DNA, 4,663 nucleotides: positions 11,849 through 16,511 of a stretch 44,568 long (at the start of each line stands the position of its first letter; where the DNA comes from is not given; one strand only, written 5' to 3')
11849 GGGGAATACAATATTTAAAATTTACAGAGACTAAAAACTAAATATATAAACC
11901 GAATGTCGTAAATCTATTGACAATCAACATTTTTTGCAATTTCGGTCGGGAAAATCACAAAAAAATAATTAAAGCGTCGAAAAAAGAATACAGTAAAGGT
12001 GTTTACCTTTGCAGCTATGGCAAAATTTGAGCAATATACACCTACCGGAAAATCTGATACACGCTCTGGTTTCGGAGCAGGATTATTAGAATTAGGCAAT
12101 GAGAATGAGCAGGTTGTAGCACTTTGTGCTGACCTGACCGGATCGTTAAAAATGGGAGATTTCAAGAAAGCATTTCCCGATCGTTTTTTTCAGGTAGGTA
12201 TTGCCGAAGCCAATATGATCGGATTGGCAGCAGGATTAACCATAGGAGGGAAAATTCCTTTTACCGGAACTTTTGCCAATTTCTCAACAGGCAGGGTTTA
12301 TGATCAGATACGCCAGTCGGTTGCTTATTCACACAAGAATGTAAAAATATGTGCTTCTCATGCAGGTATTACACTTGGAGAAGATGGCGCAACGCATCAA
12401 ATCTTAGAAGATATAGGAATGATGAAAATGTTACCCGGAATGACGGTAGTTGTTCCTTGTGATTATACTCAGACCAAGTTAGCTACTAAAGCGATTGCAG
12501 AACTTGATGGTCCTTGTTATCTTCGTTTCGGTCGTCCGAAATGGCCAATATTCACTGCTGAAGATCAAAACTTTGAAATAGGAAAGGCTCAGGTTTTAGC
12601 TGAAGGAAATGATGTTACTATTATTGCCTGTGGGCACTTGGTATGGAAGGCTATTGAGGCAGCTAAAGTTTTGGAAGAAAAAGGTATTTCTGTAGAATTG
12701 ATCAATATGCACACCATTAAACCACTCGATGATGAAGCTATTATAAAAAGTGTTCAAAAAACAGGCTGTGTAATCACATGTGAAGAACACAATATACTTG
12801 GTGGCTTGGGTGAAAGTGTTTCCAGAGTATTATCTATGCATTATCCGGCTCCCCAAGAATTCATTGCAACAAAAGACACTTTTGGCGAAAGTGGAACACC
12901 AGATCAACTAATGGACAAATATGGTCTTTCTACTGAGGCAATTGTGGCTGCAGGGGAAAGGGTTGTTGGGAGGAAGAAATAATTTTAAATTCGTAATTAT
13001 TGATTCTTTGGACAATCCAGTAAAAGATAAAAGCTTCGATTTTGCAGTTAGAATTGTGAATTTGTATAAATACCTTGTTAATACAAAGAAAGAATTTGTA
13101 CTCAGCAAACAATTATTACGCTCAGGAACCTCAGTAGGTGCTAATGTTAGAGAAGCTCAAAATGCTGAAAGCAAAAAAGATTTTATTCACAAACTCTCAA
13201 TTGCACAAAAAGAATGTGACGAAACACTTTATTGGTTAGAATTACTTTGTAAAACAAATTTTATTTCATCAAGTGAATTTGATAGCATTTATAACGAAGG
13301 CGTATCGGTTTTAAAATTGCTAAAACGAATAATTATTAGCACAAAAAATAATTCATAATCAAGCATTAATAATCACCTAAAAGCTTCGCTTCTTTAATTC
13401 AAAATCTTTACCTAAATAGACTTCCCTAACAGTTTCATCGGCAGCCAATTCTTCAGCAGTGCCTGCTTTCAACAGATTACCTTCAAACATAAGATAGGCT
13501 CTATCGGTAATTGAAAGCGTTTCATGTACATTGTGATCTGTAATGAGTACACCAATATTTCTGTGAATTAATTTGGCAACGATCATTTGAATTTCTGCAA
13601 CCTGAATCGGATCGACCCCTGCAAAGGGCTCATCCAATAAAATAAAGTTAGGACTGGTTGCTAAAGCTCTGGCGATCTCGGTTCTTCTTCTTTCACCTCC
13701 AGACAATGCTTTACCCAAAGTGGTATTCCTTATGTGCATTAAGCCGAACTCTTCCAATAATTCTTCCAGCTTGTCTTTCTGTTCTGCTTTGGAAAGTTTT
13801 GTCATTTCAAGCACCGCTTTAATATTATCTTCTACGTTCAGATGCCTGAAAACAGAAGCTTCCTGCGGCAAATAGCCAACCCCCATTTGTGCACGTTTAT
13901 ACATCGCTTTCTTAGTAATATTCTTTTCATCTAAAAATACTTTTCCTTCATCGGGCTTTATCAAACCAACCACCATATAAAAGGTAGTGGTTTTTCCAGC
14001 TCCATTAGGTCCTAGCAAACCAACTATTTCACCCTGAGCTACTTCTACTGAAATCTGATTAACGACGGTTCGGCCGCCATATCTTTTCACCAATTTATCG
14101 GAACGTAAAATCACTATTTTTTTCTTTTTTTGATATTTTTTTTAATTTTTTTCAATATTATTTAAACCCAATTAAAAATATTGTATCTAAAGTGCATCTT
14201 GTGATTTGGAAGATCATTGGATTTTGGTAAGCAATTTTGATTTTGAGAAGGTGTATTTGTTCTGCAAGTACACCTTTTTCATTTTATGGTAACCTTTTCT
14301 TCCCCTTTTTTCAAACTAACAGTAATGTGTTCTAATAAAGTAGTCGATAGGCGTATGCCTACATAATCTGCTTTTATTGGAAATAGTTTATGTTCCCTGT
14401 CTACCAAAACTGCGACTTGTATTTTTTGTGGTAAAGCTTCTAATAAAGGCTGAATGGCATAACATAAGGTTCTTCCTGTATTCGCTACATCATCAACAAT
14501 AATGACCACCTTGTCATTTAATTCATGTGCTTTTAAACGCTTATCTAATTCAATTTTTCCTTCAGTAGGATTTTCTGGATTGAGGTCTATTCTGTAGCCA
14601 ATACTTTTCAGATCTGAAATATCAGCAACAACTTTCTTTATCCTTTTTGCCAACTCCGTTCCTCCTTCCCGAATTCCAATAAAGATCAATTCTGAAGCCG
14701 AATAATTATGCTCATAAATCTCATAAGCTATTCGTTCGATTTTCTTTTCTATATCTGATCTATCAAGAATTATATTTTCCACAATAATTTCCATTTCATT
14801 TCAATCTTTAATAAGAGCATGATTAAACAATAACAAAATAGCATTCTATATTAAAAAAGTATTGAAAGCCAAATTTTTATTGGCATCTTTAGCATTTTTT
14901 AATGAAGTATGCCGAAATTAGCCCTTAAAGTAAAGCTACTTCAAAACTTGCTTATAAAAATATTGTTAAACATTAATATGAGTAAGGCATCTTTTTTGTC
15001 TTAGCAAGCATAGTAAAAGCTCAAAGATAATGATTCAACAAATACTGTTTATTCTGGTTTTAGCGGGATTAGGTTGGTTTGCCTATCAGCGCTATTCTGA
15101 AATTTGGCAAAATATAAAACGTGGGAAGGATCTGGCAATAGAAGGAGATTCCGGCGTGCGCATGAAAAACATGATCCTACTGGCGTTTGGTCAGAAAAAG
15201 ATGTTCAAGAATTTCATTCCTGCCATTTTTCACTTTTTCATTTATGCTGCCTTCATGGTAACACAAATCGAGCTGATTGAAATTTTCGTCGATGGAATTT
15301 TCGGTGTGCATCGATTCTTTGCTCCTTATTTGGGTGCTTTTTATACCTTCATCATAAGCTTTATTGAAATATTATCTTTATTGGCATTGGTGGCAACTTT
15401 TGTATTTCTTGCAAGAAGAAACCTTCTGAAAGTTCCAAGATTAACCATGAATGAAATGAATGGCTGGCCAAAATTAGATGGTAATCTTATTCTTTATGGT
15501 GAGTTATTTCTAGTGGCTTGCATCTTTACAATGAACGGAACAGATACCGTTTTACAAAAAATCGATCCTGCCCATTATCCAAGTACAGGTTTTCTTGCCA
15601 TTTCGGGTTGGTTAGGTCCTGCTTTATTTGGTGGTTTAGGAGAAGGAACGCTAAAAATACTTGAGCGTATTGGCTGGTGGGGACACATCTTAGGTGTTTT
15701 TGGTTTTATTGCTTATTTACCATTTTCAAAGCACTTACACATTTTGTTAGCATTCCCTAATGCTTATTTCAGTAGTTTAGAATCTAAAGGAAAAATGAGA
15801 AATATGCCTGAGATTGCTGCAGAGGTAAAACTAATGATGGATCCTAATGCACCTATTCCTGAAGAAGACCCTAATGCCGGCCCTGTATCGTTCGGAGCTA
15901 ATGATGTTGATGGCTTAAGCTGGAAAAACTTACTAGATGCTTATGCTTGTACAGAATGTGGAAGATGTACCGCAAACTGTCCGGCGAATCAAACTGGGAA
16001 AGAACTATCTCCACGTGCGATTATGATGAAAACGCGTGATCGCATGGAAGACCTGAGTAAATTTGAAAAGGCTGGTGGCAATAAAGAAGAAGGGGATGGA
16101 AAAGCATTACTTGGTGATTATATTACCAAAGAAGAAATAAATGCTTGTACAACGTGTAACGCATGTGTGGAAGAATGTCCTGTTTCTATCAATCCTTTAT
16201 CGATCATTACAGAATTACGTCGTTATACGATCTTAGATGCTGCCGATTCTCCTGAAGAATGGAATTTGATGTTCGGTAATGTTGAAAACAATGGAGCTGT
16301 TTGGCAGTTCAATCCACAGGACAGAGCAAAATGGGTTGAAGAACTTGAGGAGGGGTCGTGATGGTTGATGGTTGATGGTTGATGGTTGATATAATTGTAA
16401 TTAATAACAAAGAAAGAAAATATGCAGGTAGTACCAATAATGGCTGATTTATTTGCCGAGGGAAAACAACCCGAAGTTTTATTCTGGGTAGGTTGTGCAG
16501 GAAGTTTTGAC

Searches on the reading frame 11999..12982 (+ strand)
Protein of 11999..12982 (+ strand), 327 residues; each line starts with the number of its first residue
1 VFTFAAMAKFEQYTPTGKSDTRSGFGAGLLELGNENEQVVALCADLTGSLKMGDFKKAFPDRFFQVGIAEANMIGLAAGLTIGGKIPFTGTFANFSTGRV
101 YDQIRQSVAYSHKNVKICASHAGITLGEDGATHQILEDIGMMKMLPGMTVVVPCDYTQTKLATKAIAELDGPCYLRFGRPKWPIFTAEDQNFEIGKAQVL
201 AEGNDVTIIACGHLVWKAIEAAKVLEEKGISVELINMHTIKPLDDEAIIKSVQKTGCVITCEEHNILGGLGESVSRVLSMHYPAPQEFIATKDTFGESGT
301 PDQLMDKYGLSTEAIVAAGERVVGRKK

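Call 59: search_protein_families(library=pfam, proteins=[window:11999-12982:+], max_evalue=0.0001)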
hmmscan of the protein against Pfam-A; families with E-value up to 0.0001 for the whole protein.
window:11999-12982:+ (327 aa): 3 families
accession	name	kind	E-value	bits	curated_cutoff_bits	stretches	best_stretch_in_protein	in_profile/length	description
PF02779.29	Transket_pyr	-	1.9e-40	138.8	27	1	19-181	3-171/174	Transketolase, pyrimidine binding domain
PF02780.25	Transketolase_C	-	6.6e-33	113.7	25.9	1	195-315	1-124/124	Transketolase, C-terminal domain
PF22613.1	Transketolase_C_1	-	1e-07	32.6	27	1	202-310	10-112/113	Transketolase-like TK C-terminal domain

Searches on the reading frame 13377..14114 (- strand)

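Call 59: search_protein_families(library=pfam, proteins=[window:13377-14114:-], max_evalue=0.0001)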
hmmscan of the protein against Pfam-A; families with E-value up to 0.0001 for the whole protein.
window:13377-14114:- (245 aa): 2 families
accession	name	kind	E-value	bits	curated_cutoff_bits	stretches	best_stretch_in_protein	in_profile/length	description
PF00005.33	ABC_tran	-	7.7e-38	130.6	25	1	18-165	1-137/137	ABC transporter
PF12399.14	BCA_ABC_TP_C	-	5.7e-05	23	25.5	0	218-238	6-26/27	Branched-chain amino acid ATP-binding cassette transporter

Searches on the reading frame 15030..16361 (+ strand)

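Call 59: search_protein_families(library=pfam, proteins=[window:15030-16361:+], max_evalue=0.0001)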
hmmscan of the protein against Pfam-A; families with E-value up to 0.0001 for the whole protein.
window:15030-16361:+ (443 aa): 7 families
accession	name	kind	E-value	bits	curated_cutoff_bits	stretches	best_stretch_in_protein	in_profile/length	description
PF13183.11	Fer4_8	-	6.2e-11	43.1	27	1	304-387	2-68/68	4Fe-4S dicluster domain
PF13187.11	Fer4_9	-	8.7e-10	38.9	27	1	306-386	1-50/52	4Fe-4S dicluster domain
PF13237.11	Fer4_10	-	5.2e-08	33.1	25.5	1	302-384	4-53/53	4Fe-4S dicluster domain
PF13534.11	Fer4_17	-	5.5e-08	33.7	22.2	1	306-387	1-60/61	4Fe-4S dicluster domain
PF12797.12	Fer4_2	-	6.6e-07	29.3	24.5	0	298-319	1-22/22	4Fe-4S binding domain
PF12838.12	Fer4_7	-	1.5e-05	25.8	27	1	307-386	2-51/52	4Fe-4S dicluster domain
PF00037.32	Fer4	-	4.2e-05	23.6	21.1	0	303-320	4-21/24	4Fe-4S binding domain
